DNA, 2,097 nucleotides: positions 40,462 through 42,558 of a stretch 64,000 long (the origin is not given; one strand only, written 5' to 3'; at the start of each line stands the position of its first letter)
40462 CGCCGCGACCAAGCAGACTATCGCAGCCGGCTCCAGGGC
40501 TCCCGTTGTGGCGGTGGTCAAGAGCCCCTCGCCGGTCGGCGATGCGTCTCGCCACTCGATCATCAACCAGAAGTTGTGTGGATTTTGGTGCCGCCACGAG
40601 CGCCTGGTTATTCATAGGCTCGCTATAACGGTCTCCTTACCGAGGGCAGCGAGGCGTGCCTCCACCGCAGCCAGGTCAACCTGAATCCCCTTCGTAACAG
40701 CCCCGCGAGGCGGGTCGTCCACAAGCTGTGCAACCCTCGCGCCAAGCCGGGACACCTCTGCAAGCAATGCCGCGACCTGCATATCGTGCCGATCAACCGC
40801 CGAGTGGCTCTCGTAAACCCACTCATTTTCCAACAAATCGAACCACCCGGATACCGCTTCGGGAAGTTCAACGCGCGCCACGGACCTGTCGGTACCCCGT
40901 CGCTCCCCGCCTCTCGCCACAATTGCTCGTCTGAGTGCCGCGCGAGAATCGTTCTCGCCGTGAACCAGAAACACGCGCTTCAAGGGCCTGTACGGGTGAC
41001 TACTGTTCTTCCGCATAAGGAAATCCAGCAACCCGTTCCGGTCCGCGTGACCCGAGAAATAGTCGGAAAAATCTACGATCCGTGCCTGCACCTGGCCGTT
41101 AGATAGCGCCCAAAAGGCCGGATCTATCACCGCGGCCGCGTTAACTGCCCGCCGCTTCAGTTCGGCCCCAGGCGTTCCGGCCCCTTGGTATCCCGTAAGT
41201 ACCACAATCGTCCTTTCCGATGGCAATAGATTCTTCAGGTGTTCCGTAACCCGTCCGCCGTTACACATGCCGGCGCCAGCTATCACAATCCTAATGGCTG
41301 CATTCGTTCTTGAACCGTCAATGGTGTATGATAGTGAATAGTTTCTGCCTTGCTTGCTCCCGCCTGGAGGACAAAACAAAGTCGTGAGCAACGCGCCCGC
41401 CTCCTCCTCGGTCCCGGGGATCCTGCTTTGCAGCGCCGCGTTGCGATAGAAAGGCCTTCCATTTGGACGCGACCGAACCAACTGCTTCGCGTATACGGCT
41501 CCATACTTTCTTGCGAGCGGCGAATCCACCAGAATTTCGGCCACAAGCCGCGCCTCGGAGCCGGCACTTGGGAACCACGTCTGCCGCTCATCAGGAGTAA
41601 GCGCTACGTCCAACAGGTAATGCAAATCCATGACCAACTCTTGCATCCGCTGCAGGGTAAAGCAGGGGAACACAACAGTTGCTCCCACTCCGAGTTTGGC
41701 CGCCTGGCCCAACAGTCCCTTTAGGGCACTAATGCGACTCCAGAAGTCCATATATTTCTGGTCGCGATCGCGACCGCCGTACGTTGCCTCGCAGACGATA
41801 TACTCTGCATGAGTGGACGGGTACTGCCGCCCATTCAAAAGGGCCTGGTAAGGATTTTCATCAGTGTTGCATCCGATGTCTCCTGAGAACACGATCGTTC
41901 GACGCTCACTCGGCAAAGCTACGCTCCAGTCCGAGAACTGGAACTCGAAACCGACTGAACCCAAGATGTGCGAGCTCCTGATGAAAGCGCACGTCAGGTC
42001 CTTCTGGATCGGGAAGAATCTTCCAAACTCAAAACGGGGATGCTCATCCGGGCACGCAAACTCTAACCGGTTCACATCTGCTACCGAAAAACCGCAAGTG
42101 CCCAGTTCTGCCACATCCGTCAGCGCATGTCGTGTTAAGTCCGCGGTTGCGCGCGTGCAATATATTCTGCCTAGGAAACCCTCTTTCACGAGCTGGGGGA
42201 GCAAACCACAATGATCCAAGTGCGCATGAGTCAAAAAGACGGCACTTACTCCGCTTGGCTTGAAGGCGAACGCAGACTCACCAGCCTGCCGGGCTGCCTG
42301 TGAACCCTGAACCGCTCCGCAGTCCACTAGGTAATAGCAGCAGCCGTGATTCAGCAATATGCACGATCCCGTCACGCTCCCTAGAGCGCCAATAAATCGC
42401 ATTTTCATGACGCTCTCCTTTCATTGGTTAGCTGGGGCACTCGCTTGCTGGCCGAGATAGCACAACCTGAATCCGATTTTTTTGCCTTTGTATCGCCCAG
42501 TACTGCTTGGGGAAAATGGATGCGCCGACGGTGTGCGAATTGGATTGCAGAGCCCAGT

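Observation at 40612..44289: Two-gene operon: FGE-sulfatase-domain protein followed by a beta-CASP metallo-beta-lactamase nuclease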

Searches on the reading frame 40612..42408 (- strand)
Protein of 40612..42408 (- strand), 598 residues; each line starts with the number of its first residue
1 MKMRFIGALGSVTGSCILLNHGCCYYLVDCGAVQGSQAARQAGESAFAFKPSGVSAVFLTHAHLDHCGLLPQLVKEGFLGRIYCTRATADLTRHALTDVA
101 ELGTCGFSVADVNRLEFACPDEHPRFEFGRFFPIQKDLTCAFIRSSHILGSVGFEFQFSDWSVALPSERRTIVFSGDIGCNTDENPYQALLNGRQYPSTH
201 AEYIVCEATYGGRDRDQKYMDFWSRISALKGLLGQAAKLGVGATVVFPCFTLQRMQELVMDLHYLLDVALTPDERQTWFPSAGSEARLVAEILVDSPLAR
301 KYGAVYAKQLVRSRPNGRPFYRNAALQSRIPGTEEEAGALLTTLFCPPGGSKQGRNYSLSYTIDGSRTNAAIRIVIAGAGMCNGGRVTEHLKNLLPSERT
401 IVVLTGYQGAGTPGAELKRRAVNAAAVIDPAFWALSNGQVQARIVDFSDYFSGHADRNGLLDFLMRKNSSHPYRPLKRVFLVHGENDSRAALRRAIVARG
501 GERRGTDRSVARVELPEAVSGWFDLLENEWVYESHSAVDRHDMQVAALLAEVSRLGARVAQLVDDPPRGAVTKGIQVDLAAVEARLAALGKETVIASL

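Call 3: search_protein_families(library=pfam, proteins=[window:40612-42408:-], max_evalue=0.01)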
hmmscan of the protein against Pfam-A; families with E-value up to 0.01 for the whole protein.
window:40612-42408:- (598 aa): 4 families
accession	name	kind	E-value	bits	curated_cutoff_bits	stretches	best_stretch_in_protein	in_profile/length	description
PF10996.14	Beta-Casp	-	1.6e-15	58.1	27.7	1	290-417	20-120/120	Beta-Casp domain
PF00753.33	Lactamase_B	-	7.4e-12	46.1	22.7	1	13-97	5-87/196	Metallo-beta-lactamase superfamily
PF07521.17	RMMBL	-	1.4e-09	38.2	21.6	1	439-500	3-57/63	Zn-dependent metallo-hydrolase RNA specificity domain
PF12706.13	Lactamase_B_2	-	9.9e-08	32.3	27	1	27-183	4-148/200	Beta-lactamase superfamily domain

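Call 6: search_protein_families(library=padloc, proteins=[window:40612-42408:-], max_evalue=0.01)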
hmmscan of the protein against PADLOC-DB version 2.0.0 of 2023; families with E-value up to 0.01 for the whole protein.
window:40612-42408:- (598 aa): 0 families

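Call 7: search_protein_families(library=ncbifam, proteins=[window:40612-42408:-], max_evalue=0.01)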
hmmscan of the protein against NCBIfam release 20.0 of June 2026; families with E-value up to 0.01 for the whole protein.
window:40612-42408:- (598 aa): 10 families
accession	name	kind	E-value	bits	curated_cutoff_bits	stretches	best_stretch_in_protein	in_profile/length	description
NF045584.1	cas14_MBL_CASP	equivalog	2.5e-53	181.4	800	2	1-267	1-245/612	type VII CRISPR-associated protein Cas14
TIGR03675.1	arCOG00543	equivalog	5.4e-42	143.9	580.2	2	3-263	177-423/631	beta-CASP ribonuclease aCPSF1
TIGR00649.1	MG423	subfamily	0.00029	19.4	400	1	54-97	59-102/546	RNase J family beta-CASP ribonuclease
NF000801.0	PRK00055.1-3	equivalog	0.00079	18.6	252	1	15-75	21-75/307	ribonuclease Z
NF000439.2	blaAIM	exception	0.00092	18.9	675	1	10-98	54-140/303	AIM family subclass B3 metallo-beta-lactamase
TIGR02651.1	RNase_Z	equivalog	0.0016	17.5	292.95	1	16-81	20-80/302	ribonuclease Z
NF041257.1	GntH_guanitoxin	equivalog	0.0027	16.6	333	1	14-77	31-91/374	guanitoxin biosynthesis MBL fold metallo-hydrolase GntH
NF040874.1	blaPJM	exception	0.0028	17.3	630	1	11-77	55-120/301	PJM family subclass B3 metallo-beta-lactamase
NF000806.0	PRK00055.2-4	equivalog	0.0032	16.7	363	0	14-73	20-73/280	ribonuclease Z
NF047419.1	RNase_J1_RnjA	exception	0.0077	15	820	0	54-98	60-103/549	ribonuclease J1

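Call 23: find_homologous_proteins(query=window:40612-42408:-)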
Query window:40612-42408:- (598 aa): 2431 proteins with E <= 0.001 among 8000 candidates; the best 120 are listed.
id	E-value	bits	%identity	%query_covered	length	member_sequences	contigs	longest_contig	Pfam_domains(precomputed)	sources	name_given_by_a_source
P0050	0.0e+0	1371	100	100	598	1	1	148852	PF12706.14,PF07521.18,PF10996.15,PF00753.34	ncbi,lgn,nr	ncbi:MAG: hypothetical protein C5B50_05540 [Verrucomicrobia bacterium]|nr:MAG: hypothetical protein 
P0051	1.3e-265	901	67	98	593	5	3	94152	PF12706.14,PF07521.18,PF10996.15,PF00753.34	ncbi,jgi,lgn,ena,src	-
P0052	4.0e-262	889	65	98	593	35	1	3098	PF12706.14,PF07521.18,PF10996.15,PF00753.34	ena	-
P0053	3.2e-249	846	64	93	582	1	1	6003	PF12706.14,PF07521.18,PF10996.15,PF00753.34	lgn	-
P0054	2.3e-248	844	65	93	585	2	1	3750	PF12706.14,PF07521.18,PF10996.15,PF00753.34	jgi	-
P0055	1.1e-246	838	62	98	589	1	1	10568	PF12706.14,PF23023.2,PF07521.18,PF10996.15,PF00753.34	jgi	jgi:metallo-beta-lactamase family protein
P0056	1.1e-243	828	65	92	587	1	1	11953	PF12706.14,PF07521.18,PF10996.15,PF00753.34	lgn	-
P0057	6.2e-239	812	61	94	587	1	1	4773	PF12706.14,PF07521.18,PF10996.15,PF00753.34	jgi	jgi:metallo-beta-lactamase family protein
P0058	2.7e-238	810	64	92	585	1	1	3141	PF12706.14,PF23023.2,PF07521.18,PF10996.15,PF00753.34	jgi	-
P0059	9.8e-234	795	61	94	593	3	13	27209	PF12706.14,PF07521.18,PF10996.15,PF00753.34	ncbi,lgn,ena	-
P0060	2.4e-185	635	51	97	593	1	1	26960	PF12706.14,PF23023.2,PF07521.18,PF10996.15,PF00753.34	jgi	jgi:metallo-beta-lactamase family protein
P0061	3.9e-185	635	52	94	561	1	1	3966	PF12706.14,PF23023.2,PF07521.18,PF10996.15,PF00753.34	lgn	-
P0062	7.7e-183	627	54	89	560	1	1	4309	PF12706.14,PF23023.2,PF07521.18,PF10996.15,PF00753.34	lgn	-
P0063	1.5e-182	626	49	97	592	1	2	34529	PF12706.14,PF23023.2,PF10996.15,PF00753.34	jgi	jgi:metallo-beta-lactamase family protein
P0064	1.7e-181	623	49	97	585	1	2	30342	PF12706.14,PF23023.2,PF07521.18,PF10996.15,PF00753.34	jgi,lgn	-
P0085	4.1e-137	476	43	94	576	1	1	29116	PF23023.2,PF10996.15,PF00753.34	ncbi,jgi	jgi:metallo-beta-lactamase family protein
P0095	1.0e-106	376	38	93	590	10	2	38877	PF12706.14,PF07521.18,PF10996.15,PF00753.34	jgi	jgi:metallo-beta-lactamase family protein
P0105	1.8e-85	306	36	89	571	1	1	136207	PF12706.14,PF10996.15,PF00753.34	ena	-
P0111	2.6e-79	285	40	45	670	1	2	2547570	PF07521.18,PF10996.15,PF00753.34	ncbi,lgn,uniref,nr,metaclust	ncbi:MBL fold metallo-hydrolase [Methylotenera mobilis]|uniref:Beta-lactamase domain protein n=1 Tax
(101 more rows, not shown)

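Call 24: find_encoding_contigs(protein=P0085, flank=8000, max_places=2)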
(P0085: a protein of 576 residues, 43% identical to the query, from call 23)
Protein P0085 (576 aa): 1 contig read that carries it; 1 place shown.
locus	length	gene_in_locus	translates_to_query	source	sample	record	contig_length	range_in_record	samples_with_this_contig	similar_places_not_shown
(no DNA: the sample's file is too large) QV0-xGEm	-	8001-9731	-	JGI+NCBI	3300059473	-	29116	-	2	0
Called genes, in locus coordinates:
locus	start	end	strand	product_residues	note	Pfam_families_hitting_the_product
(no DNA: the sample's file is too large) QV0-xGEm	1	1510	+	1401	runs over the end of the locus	PF08378:NERD, PF00069:Pkinase, PF07714:PK_Tyr_Ser-Thr, PF00069:Pkinase, PF07714:PK_Tyr_Ser-Thr, PF03118:RNA_pol_A_CTD (weak)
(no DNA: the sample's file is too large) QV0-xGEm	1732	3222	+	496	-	PF02661:Fic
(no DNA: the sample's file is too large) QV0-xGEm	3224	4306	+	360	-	PF16289:PIN_12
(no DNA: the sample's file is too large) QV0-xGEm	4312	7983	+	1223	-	PF20473:MmeI_Mtase (weak), PF07669:Eco57I, PF22654:DUF7008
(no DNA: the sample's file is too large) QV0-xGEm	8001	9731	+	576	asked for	PF00753:Lactamase_B, PF23023:Anti-Pycsar_Apyc1 (weak), PF10996:Beta-Casp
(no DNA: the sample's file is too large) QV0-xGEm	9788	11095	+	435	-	PF03235:GmrSD_N, PF01844:HNH, PF14279:HNH_5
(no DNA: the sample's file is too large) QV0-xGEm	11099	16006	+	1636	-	?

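Call 25: find_encoding_contigs(protein=P0095, flank=8000, max_places=2)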
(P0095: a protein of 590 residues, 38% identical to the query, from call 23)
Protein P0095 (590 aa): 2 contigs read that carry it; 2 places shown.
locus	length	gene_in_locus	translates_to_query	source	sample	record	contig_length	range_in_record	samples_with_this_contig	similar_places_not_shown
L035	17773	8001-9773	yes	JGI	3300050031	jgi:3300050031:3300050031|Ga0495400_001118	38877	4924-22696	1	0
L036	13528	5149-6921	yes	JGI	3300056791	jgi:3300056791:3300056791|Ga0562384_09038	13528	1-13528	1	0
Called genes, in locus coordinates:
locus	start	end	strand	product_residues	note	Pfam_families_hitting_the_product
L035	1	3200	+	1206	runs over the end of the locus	PF00176:SNF2-rel_dom, PF00270:DEAD (weak), PF04851:ResIII, PF00271:Helicase_C, PF13020:NOV_C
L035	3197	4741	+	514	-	PF13271:DUF4062, PF13749:HATPase_c_4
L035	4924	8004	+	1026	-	PF06634:DUF1156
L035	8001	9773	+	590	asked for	PF00753:Lactamase_B, PF12706:Lactamase_B_2 (weak), PF10996:Beta-Casp, PF07521:RMMBL (weak)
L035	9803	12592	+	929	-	PF04465:DUF499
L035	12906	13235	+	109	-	PF04255:DUF433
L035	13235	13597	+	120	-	PF18480:DUF5615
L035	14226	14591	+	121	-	-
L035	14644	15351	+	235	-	-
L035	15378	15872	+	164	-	PF01726:LexA_DNA_bind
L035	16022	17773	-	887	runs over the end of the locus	-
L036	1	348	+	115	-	?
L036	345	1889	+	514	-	PF13271:DUF4062, PF13749:HATPase_c_4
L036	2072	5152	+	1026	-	PF06634:DUF1156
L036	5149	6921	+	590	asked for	PF00753:Lactamase_B, PF12706:Lactamase_B_2 (weak), PF10996:Beta-Casp, PF07521:RMMBL (weak)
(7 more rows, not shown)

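Call 26: find_encoding_contigs(protein=P0105, flank=8000, max_places=2)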
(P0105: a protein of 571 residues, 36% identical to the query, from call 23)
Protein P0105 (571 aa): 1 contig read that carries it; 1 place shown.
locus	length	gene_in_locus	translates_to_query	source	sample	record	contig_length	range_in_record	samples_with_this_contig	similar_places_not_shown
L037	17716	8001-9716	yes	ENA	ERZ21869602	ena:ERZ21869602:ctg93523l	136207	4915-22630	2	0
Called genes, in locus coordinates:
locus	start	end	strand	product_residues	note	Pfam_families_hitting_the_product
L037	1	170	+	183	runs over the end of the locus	-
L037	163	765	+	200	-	-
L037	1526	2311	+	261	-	PF13148:DUF3987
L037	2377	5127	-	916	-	-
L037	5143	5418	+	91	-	-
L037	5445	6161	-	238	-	PF01609:DDE_Tnp_1, PF13701:DDE_Tnp_1_4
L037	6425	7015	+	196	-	-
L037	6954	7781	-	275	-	-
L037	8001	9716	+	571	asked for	PF00753:Lactamase_B, PF12706:Lactamase_B_2 (weak), PF10996:Beta-Casp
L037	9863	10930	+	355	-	PF13384:HTH_23 (faint), PF13518:HTH_28, PF13551:HTH_29 (weak), PF13565:HTH_32, PF00665:rve, PF13683:rve_3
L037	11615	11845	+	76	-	-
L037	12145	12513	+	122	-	-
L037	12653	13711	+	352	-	PF12221:HflK_N (weak), PF01145:Band_7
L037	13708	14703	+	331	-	PF01145:Band_7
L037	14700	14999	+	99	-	-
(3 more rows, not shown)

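Call 27: find_encoding_contigs(protein=P0111, flank=8000, max_places=2)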
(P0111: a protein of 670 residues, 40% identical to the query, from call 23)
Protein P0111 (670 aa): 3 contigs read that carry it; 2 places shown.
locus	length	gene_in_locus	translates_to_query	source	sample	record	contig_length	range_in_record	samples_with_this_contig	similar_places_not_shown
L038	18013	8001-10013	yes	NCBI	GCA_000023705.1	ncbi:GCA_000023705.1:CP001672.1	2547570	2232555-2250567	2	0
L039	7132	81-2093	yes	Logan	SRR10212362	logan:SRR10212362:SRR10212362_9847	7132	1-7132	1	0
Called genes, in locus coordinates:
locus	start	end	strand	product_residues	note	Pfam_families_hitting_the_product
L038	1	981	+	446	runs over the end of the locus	PF03631:Virul_fac_BrkB, PF00027:cNMP_binding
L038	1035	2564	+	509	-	PF23914:TPR_CcmH_CycH (weak), PF13414:TPR_11, PF13414:TPR_11, PF13424:TPR_12, PF13414:TPR_11, PF13432:TPR_16, PF14559:TPR_19, PF13759:2OG-FeII_Oxy_5, +22 more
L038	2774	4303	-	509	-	PF03924:CHASE, PF00990:GGDEF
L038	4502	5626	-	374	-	PF01590:GAF (weak), PF13487:HD_5, PF01966:HD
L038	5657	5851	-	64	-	-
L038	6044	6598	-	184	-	PF08714:Fae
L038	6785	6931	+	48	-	-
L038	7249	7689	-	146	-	PF01844:HNH (weak)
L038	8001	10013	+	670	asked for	PF00753:Lactamase_B (weak), PF10996:Beta-Casp, PF07521:RMMBL (faint)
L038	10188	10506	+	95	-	-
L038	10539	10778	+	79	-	-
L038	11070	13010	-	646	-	PF03979:Sigma70_r1_1, PF00140:Sigma70_r1_2, PF04546:Sigma70_ner, PF04542:Sigma70_r2, PF04539:Sigma70_r3, PF04545:Sigma70_r4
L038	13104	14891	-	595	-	PF01807:Zn_ribbon_DnaG, PF08275:DNAG_N, PF01751:Toprim, PF13155:Toprim_2, PF13362:Toprim_3 (weak), PF13662:Toprim_4, PF10410:DnaB_bind, PF08278:DnaG_DnaB_bind (weak)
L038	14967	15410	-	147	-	PF09424:YqeY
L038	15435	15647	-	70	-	PF01165:Ribosomal_S21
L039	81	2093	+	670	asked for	PF00753:Lactamase_B (weak), PF10996:Beta-Casp, PF07521:RMMBL (faint)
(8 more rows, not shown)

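Call 36: search_solved_structures(query=window:40612-42408:-, max_evalue=0.001, show_alignments=2)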
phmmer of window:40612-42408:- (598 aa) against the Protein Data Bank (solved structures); distinct sequences matched with E-value up to 0.001: 27.
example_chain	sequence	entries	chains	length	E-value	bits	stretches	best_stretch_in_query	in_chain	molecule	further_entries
2dkf_A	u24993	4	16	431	1.3e-37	132.7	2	6-262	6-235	metallo-beta-lactamase superfamily protein | Ribonuclease TTHA0252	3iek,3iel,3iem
3idz_A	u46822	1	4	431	4.4e-37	130.9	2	6-262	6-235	Ribonuclease TTHA0252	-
3ie0_A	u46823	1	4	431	6.6e-37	130.3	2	6-262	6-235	Ribonuclease TTHA0252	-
3a4y_A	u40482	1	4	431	3.1e-36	128.1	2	6-262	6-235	Ribonuclease TTHA0252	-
3ie1_A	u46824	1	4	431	3.2e-36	128.1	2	6-262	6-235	Ribonuclease TTHA0252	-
3ie2_A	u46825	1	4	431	4e-36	127.8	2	6-262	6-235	Ribonuclease TTHA0252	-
8yhd_H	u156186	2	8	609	1.1e-28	103.2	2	3-260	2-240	a protein | Cas14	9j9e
8yhe_H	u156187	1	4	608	9.3e-28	100.1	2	3-260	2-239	protein structure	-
21bh_H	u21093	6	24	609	3.5e-26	94.9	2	3-260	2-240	a protein | Protein structure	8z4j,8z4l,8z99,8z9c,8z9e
2xr1_A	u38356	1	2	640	2.4e-25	92.2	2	5-272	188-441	CLEAVAGE AND POLYADENYLATION SPECIFICITY FACTOR 100 KD SUBUNIT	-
2ycb_A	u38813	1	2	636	4.2e-21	78.2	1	5-265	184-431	CLEAVAGE AND POLYADENYLATION SPECIFICITY FACTOR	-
3af5_A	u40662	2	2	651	9.5e-18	67.1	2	42-262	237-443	Putative uncharacterized protein PH1404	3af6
7sn8_K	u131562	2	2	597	2.2e-15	59.3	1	3-261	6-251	Integrator complex subunit 11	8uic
9bct_J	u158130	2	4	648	3e-15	58.8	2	373-490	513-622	Transcription termination factor FttA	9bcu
2i7t_A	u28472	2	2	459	8.5e-14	54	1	3-262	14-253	Cleavage and polyadenylation specificity factor 73 kDa subunit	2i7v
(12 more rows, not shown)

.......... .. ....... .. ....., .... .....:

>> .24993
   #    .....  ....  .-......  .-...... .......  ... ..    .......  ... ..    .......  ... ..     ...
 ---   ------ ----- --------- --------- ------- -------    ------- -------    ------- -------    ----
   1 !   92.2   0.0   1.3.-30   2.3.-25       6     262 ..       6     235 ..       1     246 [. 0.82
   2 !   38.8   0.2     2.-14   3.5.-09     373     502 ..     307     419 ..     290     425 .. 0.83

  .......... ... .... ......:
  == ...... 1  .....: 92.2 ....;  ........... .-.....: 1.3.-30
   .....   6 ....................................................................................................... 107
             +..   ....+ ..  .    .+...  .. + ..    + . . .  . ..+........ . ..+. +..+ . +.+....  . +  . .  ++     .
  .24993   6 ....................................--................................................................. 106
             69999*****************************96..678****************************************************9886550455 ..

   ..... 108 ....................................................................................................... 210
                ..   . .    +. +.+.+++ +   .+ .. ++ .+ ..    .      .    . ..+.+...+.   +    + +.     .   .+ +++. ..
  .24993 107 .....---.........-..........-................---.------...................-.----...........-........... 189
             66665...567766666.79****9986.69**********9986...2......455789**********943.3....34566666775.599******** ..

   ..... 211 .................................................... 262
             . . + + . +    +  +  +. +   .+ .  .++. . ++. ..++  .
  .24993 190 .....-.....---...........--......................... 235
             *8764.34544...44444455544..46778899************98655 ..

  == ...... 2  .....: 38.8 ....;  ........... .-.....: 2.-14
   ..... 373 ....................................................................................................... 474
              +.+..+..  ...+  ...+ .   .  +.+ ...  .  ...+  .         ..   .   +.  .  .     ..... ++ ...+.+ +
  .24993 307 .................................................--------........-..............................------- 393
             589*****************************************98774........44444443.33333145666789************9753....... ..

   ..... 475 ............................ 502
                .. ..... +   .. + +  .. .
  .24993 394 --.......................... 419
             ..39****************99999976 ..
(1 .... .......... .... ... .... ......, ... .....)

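Call 122: predict_structure(alignment_id=A8)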
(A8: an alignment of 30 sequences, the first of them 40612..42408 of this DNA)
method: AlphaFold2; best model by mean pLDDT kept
length: 598 residues; sequences in the alignment: 30
mean_pLDDT: 88.8   pTM: 0.89
mean pLDDT of the five models: 88.8, 88.2, 87.7, 85.9, 84.8
residues with pLDDT >= 90: 383; 70-90: 163; 50-70: 47; < 50: 5
segments of 3 or more residues with pLDDT < 50: 595-598
pLDDT, mean of each block of 10 residues (from residue 1): 92 92 95 73 76 97 93 96 98 93 89 98 94 94 96 95 71 96 91 95 96 93 96 94 89 88 95 86 68 91 95 90 89 88 91 92 71 86 76 95 87 88 93 92 95 94 96 97 94 97 95 90 93 89 83 80 63 75 76 49
secondary structure, 60 per line:
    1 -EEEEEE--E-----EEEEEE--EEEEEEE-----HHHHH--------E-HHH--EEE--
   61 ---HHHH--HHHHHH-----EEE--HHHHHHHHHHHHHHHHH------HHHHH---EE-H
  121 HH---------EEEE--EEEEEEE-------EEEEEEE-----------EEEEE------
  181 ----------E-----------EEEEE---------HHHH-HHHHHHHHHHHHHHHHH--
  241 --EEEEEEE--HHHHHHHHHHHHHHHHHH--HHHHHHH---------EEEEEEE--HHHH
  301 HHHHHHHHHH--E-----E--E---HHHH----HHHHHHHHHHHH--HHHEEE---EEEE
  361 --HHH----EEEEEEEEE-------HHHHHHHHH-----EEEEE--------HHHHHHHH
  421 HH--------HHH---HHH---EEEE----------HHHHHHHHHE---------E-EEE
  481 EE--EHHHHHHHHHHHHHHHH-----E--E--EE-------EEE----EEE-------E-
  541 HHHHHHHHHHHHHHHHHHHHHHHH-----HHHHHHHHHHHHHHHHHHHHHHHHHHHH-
elements in order: E2-7 E16-21 E24-30 H36-40 E56-58 H64-67 H70-75 E81-83 H86-102 H109-113 E132-135 E138-144 E152-158 E170-174 E203-207 H217-220 H222-238 E243-249 H252-269 H272-278 E288-294 H297-310 H326-329 H334-345 E351-353 E357-360 E370-378 H386-394 E400-404 H413-422 E443-446 H457-465 E478-482 H486-501 E522-524 E529-531 H541-564 H570-597
